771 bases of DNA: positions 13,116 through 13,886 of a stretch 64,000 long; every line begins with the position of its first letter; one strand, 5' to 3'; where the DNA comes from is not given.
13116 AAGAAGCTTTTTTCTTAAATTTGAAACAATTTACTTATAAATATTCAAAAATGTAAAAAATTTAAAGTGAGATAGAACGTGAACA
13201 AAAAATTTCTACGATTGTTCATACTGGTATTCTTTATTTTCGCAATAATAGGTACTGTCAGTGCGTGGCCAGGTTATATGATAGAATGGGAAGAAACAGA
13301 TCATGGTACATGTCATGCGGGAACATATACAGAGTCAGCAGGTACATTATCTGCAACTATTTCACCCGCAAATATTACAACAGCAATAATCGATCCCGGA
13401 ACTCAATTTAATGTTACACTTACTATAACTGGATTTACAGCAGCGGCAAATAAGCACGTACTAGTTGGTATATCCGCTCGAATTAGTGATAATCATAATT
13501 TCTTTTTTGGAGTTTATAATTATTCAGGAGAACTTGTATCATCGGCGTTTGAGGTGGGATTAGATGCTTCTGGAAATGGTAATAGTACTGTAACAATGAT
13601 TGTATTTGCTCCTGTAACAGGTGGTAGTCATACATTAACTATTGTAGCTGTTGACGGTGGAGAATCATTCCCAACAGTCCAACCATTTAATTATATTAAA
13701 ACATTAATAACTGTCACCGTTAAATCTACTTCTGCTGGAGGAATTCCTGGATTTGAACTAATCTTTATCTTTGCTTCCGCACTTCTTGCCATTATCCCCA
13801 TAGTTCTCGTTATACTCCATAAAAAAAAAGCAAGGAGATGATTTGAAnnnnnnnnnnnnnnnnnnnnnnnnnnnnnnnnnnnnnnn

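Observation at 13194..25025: Variant System-I cytochrome c maturation locus (ccmA-F, no ccmG/H) interleaved with four secreted proteins that carry a single-Cys H-x(2-4)-C-H motif instead of CxxCH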

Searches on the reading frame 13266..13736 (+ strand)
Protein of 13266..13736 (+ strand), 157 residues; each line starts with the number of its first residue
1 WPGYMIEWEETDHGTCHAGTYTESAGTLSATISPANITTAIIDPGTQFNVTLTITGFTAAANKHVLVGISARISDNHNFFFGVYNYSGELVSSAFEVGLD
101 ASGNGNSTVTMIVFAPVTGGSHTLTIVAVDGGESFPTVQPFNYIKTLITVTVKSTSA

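Call 11: find_homologous_proteins(query=A2, max_evalue=0.001)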
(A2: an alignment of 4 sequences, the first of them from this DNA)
Query A2 (4 sequences) (156 aa, profile of the alignment): 65 proteins with E <= 0.001 among 3600 candidates.
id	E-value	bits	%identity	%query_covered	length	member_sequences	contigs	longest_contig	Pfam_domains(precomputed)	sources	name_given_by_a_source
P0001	2.5e-58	215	100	100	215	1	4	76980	-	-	-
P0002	1.5e-56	209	24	100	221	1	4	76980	-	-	-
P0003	2.4e-49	185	85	99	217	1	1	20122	-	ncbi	ncbi:MAG: hypothetical protein ACFFA4_14380 [Promethearchaeota archaeon]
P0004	1.8e-48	183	83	99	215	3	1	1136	-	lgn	-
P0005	2.0e-48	182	83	100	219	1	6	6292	-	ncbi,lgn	ncbi:MAG: hypothetical protein ACFFE4_12230 [Candidatus Thorarchaeota archaeon]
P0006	2.3e-48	182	80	99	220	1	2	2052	-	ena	-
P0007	3.9e-48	181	82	99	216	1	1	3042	-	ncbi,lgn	ncbi:MAG: hypothetical protein ACFFDH_23975 [Promethearchaeota archaeon]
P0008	1.1e-47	180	81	100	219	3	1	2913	-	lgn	-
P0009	1.9e-47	179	78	100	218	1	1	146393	-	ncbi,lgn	ncbi:MAG: hypothetical protein ACFFA3_00835 [Promethearchaeota archaeon]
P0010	1.9e-47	179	79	99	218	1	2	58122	-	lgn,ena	-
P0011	2.1e-47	179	83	99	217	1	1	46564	-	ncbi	ncbi:MAG: hypothetical protein ACFE9S_04140 [Candidatus Hermodarchaeota archaeon]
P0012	3.7e-47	178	80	99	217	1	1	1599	-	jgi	jgi:hypothetical protein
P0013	5.7e-47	178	81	99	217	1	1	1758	-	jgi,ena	jgi:hypothetical protein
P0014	1.6e-46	176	82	99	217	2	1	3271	-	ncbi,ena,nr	ncbi:MAG: hypothetical protein R3255_06260 [Candidatus Lokiarchaeia archaeon]|nr:hypothetical protei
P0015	1.7e-46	176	76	100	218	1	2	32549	-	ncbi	ncbi:MAG: hypothetical protein ACFE8B_01080 [Candidatus Hermodarchaeota archaeon]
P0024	3.2e-44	169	79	100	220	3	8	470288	-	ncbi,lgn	-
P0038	4.7e-41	158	73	100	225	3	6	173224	-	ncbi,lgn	ncbi:MAG: hypothetical protein ACFE9X_01130 [Promethearchaeota archaeon]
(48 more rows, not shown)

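Call 21: find_encoding_contigs(protein=P0024, flank=10000, max_places=2)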
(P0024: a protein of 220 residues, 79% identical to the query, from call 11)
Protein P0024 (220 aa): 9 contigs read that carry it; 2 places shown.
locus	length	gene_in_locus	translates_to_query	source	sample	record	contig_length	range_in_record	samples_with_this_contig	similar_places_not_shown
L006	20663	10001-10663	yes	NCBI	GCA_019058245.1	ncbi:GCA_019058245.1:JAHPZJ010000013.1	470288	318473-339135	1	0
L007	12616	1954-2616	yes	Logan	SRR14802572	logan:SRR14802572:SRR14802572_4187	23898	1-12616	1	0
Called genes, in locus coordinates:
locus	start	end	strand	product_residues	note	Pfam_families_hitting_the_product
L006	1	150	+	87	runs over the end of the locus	-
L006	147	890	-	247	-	PF04493:Endonuclease_5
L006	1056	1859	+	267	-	PF00142:Fer4_NifH (faint), PF01656:CbiA, PF02374:ArsA_ATPase (weak), PF10609:ParA (weak), PF13614:AAA_31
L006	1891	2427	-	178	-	-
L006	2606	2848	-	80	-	PF01455:HupF_HypC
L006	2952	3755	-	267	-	-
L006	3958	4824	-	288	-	PF02754:CCG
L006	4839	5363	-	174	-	PF13237:Fer4_10 (weak), PF13183:Fer4_8, PF13484:Fer4_16 (weak)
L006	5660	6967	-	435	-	PF27537:HoxH, PF00374:NiFeSe_Hases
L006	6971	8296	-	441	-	PF01058:Oxidored_q6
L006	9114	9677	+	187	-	PF13404:HTH_AsnC-type (weak), PF01037:AsnC_trans_reg (weak)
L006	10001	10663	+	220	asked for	-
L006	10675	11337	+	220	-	-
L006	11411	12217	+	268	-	PF01578:Cytochrom_C_asm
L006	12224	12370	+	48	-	PF04995:CcmD (weak)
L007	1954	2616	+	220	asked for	-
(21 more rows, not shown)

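Call 22: find_encoding_contigs(protein=P0038, flank=10000, max_places=2)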
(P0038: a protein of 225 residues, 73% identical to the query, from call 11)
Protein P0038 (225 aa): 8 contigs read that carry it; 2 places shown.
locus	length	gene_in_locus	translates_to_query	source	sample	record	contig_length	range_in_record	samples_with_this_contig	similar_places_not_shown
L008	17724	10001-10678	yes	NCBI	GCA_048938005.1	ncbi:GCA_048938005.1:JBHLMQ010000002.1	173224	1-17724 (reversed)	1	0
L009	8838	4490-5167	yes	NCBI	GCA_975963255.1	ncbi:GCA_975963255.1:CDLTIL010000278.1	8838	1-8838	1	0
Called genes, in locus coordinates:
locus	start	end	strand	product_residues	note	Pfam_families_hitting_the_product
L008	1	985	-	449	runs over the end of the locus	PF06739:SBBP (faint)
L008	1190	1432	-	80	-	PF01455:HupF_HypC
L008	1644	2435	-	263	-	-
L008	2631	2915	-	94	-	-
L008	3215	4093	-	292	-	PF02754:CCG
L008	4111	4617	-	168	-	PF13183:Fer4_8, PF13187:Fer4_9, PF13484:Fer4_16, PF13534:Fer4_17 (faint)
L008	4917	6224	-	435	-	PF27537:HoxH, PF00374:NiFeSe_Hases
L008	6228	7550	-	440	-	PF01058:Oxidored_q6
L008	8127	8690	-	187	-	-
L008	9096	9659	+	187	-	-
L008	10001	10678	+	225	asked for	-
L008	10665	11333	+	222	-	-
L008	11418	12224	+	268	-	PF01578:Cytochrom_C_asm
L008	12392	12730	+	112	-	PF03100:CcmE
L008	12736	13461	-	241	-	PF03379:CcmB, PF12730:ABC2_membrane_4 (weak)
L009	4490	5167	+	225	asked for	-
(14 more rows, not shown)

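Call 23: predict_structure(alignment_id=A3)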
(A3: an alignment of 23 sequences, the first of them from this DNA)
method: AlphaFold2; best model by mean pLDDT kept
length: 157 residues; sequences in the alignment: 23
mean_pLDDT: 81.9   pTM: 0.80
mean pLDDT of the five models: 81.9, 80.9, 79.9, 79.7, 79.1
residues with pLDDT >= 90: 71; 70-90: 52; 50-70: 24; < 50: 10
segments of 3 or more residues with pLDDT < 50: 83-91
pLDDT, mean of each block of 10 residues (from residue 1): 68 65 93 90 93 94 86 89 46 76 91 91 92 62 93 82
secondary structure, 60 per line:
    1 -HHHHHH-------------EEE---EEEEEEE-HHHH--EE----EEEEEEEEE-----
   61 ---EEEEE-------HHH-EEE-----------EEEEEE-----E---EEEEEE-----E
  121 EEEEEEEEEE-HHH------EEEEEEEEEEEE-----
elements in order: H2-7 E21-23 E27-33 H35-38 E47-55 E64-68 E80-82 E94-99 E109-114 E120-130 E141-152

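Call 25: search_protein_representatives(alignment_id=A3)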
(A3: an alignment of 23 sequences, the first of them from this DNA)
Query: 23 sequences, 153 profile positions. Proteins with E-value up to 0.001 (for the whole library): 148; up to 1e-10: 71; up to 1e-30: 7. The best 148 are listed.
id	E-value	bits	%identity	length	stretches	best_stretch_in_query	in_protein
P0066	5.7e-54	198.5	-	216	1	1-149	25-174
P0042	5.5e-53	195.3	-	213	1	2-153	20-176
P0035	5.3e-50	185.6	-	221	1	2-152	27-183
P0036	1.0e-39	152.2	-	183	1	2-152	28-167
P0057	5.7e-38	146.5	-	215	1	2-151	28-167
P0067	1.7e-35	138.5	-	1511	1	2-152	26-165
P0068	3.4e-35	137.5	-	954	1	2-149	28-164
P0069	2.3e-29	118.6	-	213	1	2-152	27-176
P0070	3.6e-28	114.7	-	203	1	2-149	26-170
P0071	6.4e-27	110.6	-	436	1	5-150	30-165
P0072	2.6e-26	108.6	-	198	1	3-152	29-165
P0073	3.0e-26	108.5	-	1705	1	4-149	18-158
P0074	3.7e-26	108.2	-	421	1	3-151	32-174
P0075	9.7e-26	106.8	-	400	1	2-151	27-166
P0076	2.0e-25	105.8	-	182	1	4-150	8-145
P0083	1.4e-23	99.8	-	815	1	4-131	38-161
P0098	2.5e-19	86.0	-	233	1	3-149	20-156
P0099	2.6e-19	86.0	-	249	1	3-149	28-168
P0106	1.4e-17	80.3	-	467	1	14-152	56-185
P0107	2.6e-17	79.5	-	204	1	6-150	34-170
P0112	2.7e-16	76.2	-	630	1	4-131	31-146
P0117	2.6e-15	73.0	-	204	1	8-129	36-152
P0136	2.9e-10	56.6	-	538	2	14-152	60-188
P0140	1.5e-09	54.3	-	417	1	15-152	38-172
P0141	2.2e-09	53.7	-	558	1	14-149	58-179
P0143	8.4e-09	51.8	-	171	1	14-133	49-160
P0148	2.4e-08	50.4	-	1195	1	14-150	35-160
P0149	2.4e-08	50.3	-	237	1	14-143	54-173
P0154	1.3e-07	48.0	-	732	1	14-150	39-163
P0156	2.2e-07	47.2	-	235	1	15-151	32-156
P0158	4.1e-07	46.3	-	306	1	15-149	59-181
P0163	7.8e-07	45.4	-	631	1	12-135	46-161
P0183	3.2e-05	40.2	-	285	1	7-148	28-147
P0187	7.2e-05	39.1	-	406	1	14-147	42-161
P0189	9.5e-05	38.6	-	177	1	14-53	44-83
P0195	3.4e-04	36.9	-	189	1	14-151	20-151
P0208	9.3e-04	35.4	-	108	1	12-85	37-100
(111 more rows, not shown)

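Call 28: fold_search(model_id=the predicted structure, library=pdb)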
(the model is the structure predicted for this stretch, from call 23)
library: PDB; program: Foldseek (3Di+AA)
matches with E <= 10: 1898; with E <= 0.001: 2
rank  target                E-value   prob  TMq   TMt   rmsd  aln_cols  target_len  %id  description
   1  6fvi                  4.8e-04  1.00  0.39  0.42  13.3       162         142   12  ASH / PapD-like domain of human CEP192 (PapD-like domain 7) (released 2019-03-20)
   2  7b2p_B                7.0e-04  1.00  0.44  0.14   5.9       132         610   13  Cryo-EM structure of complement C4b in complex with nanobody B5 (released 2022-03-02)
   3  4bhu_B                1.2e-03  1.00  0.42  0.48   6.9       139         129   16  Crystal structure of BslA - A bacterial hydrophobin (released 2013-08-14)
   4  5hgg_S                1.4e-03  0.97  0.32  0.38   9.5       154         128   14  Crystal structure of uPA in complex with a camelid-derived antibody fragment (released 2016-06-01)
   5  4bhu_I                1.5e-03  1.00  0.44  0.54   6.9       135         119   16  Crystal structure of BslA - A bacterial hydrophobin (released 2013-08-14)
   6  4bhu_C                1.5e-03  1.00  0.44  0.50   7.0       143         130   15  Crystal structure of BslA - A bacterial hydrophobin (released 2013-08-14)
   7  8b6l_F                1.5e-03  0.99  0.37  0.37   5.9       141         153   13  Subtomogram average of the human Sec61-TRAP-OSTA-translocon (released 2022-12-07)
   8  7som_J                2.3e-03  0.98  0.33  0.10  11.3       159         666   11  Ciliary C2 central pair apparatus isolated from Chlamydomonas reinhardtii (released 2022-04-13)
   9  6n4y_E                2.4e-03  0.96  0.31  0.38  10.0       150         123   13  Metabotropic Glutamate Receptor 5 Extracellular Domain with Nb43 (released 2019-01-23)
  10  4bhu_A                2.5e-03  1.00  0.45  0.53   6.8       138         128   17  Crystal structure of BslA - A bacterial hydrophobin (released 2013-08-14)
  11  3vta_B                2.5e-03  1.00  0.36  0.12   4.4       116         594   19  Crystal Structure of cucumisin, a subtilisin-like endoprotease from Cucumis melo L (released 2012-08-08)
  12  9vq6_B                2.5e-03  0.92  0.29  0.35   9.0       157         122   13  Strcture of Nanobody (NB) specific to Interleukin-6 (released 2026-01-28)
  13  5hdo_C                2.7e-03  0.97  0.34  0.41   9.7       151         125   14  Crystal structure of a nanobody raised against urokinase-type plasminogen activator (released 2016-06-01)
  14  8emz_B                2.7e-03  0.96  0.33  0.38  10.1       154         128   12  Structure of GII.17 norovirus in complex with Nanobody 2 (released 2023-03-15)
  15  4bhu_J                3.0e-03  1.00  0.43  0.54   7.0       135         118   17  Crystal structure of BslA - A bacterial hydrophobin (released 2013-08-14)
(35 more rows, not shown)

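Call 29: search_protein_families(library=ncbifam, proteins=[P0106, P0141, P0107, P0117, P0183, P0136, P0143, P0148, P0071, P0083], max_evalue=0.01)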
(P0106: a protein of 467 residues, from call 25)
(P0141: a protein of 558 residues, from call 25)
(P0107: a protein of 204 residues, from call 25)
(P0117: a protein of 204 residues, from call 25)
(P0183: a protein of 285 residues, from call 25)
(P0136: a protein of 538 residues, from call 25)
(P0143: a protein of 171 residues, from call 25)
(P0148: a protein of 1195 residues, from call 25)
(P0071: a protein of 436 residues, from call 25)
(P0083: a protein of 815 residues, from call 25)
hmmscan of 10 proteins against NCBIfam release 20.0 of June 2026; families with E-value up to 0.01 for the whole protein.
P0106 (467 aa): 1 family
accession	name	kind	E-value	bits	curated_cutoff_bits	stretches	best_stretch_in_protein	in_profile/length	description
NF041895.1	choice_anch_V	domain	0.0044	17.1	42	1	47-165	22-134/150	choice-of-anchor V domain-containing protein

P0141 (558 aa): 0 families

P0107 (204 aa): 1 family
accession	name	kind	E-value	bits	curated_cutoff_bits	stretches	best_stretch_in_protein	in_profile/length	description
NF041895.1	choice_anch_V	domain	5.1e-10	39.6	42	1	32-154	22-136/150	choice-of-anchor V domain-containing protein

P0117 (204 aa): 1 family
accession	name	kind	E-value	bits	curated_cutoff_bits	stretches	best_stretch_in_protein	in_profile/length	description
NF041895.1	choice_anch_V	domain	4.8e-06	26.7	42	1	33-148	16-131/150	choice-of-anchor V domain-containing protein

P0183 (285 aa): 2 families
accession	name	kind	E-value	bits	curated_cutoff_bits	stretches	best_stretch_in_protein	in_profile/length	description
NF041895.1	choice_anch_V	domain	1.6e-05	25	42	1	26-126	19-128/150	choice-of-anchor V domain-containing protein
TIGR03507.1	decahem_SO1788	subfamily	0.0095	14.4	209.3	0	26-61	571-606/672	OmcA/MtrC family decaheme c-type cytochrome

P0136 (538 aa): 0 families

P0143 (171 aa): 1 family
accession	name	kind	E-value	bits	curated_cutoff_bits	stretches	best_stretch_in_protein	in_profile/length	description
NF041895.1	choice_anch_V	domain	1.5e-06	28.3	42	1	47-153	25-132/150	choice-of-anchor V domain-containing protein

P0148 (1195 aa): 3 families
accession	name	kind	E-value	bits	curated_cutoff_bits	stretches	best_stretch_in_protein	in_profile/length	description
NF038150.1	lanthi_synth_IV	equivalog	1.7e-85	288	650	8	678-921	623-843/851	class IV lanthionine synthetase LanL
NF038151.1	lanthi_synth_III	equivalog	1.1e-42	146.4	575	7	751-947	571-759/833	class III lanthionine synthetase LanKC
TIGR03897.1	lanti_2_LanM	subfamily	1.4e-39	135.7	304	3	347-554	598-781/932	type 2 lanthipeptide synthetase LanM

P0071 (436 aa): 24 families
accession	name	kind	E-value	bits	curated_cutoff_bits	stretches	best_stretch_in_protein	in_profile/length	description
NF004898.0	PRK06259.1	equivalog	5.8e-25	87.9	385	1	225-434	118-322/488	fumarate reductase (CoM/CoB) subunit TfrB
NF008369.0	PRK11168.1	equivalog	1e-14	54.2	278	2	238-325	8-91/401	anaerobic glycerol-3-phosphate dehydrogenase subunit C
NF045670.1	quin_L_LdhH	equivalog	4.5e-11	41.8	800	1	240-333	303-395/706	L-lactate dehydrogenase (quinone) large subunit LdhH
TIGR03379.1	glycerol3P_GlpC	equivalog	1e-10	41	279.9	2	240-325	4-85/397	anaerobic glycerol-3-phosphate dehydrogenase subunit GlpC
NF008434.0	PRK11274.1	equivalog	4.3e-10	39.1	333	1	236-326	18-106/409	glycolate oxidase subunit GlcF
TIGR03290.1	CoB_CoM_SS_C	equivalog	2e-09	37.6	160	1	240-324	1-78/144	CoB--CoM heterodisulfide reductase subunit C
TIGR00273.1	TIGR00273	equivalog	3.4e-09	36.1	444.8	1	242-368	294-420/432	LutB/LldF family L-lactate oxidation iron-sulfur protein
NF045724.1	ferredox_TmcB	equivalog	2.7e-06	26.2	735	1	214-328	19-135/430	electron transfer complex ferredoxin TmcB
TIGR00384.1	dhsB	subfamily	2.5e-05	23.8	88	1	220-318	119-222/222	succinate dehydrogenase and fumarate reductase iron-sulfur protein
TIGR00314.1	cdhA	equivalog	0.00012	20.1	781.3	1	232-326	390-471/784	CO dehydrogenase/acetyl-CoA synthase complex subunit alpha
NF045663.1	diclust_near_Sec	equivalog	0.00024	19.3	530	1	294-419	355-464/759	pyridine nucleotide-disulfide oxidoreductase/dicluster-binding protein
NF004616.0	PRK05950.1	subfamily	0.00035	19.8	228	1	230-325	136-237/238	succinate dehydrogenase iron-sulfur subunit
NF041890.1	hdrC_Methbact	equivalog_domain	0.00046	19.8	270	1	222-318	11-98/192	ferredoxin:CoB-CoM heterodisulfide reductase subunit HdrC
NF033683.1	di_4Fe-4S_YfhL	equivalog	0.00079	19.7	86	0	239-263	5-29/80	YfhL family 4Fe-4S dicluster ferredoxin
NF009227.0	PRK12577.1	equivalog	0.00084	18.1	349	1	288-326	205-243/330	succinate dehydrogenase/fumarate reductase iron-sulfur subunit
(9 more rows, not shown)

P0083 (815 aa): 20 families
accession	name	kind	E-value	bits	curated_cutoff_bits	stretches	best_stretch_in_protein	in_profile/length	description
NF004898.0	PRK06259.1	equivalog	1e-62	212.4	385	1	407-812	110-486/488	fumarate reductase (CoM/CoB) subunit TfrB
NF045670.1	quin_L_LdhH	equivalog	2.2e-32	112.2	800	2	562-809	465-704/706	L-lactate dehydrogenase (quinone) large subunit LdhH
NF008369.0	PRK11168.1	equivalog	3.1e-27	95.5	278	2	559-788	162-378/401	anaerobic glycerol-3-phosphate dehydrogenase subunit C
NF045724.1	ferredox_TmcB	equivalog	1.1e-23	83.5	735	2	646-814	255-428/430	electron transfer complex ferredoxin TmcB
TIGR03379.1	glycerol3P_GlpC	equivalog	5.5e-22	78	279.9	2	566-789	164-376/397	anaerobic glycerol-3-phosphate dehydrogenase subunit GlpC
NF045711.1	sulf_resp_HmcF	equivalog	4.1e-18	65.4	750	1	430-814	59-449/457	sulfate respiration complex iron-sulfur protein HmcF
NF045663.1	diclust_near_Sec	equivalog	2.8e-17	62.1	530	1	484-796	355-624/759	pyridine nucleotide-disulfide oxidoreductase/dicluster-binding protein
NF008434.0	PRK11274.1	equivalog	3.5e-16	59.2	333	2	427-509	19-100/409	glycolate oxidase subunit GlcF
NF045796.1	DsrK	equivalog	6.5e-15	54.7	400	1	670-755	291-377/453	sulfate reduction electron transfer complex DsrMKJOP subunit DsrK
TIGR03290.1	CoB_CoM_SS_C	equivalog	1.1e-08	35.2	160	1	430-517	1-81/144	CoB--CoM heterodisulfide reductase subunit C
TIGR00273.1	TIGR00273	equivalog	2.5e-08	33.2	444.8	1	432-534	294-395/432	LutB/LldF family L-lactate oxidation iron-sulfur protein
TIGR03288.1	CoB_CoM_SS_B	equivalog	5.2e-08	32.5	345.15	1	697-791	140-238/290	CoB--CoM heterodisulfide reductase subunit B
TIGR00384.1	dhsB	subfamily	1.1e-05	25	88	1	402-507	111-221/222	succinate dehydrogenase and fumarate reductase iron-sulfur protein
NF009225.0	PRK12575.1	subfamily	0.00023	20.7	443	1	399-514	113-233/235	succinate dehydrogenase/fumarate reductase iron-sulfur subunit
NF041890.1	hdrC_Methbact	equivalog_domain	0.00066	19.3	270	1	417-515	16-105/192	ferredoxin:CoB-CoM heterodisulfide reductase subunit HdrC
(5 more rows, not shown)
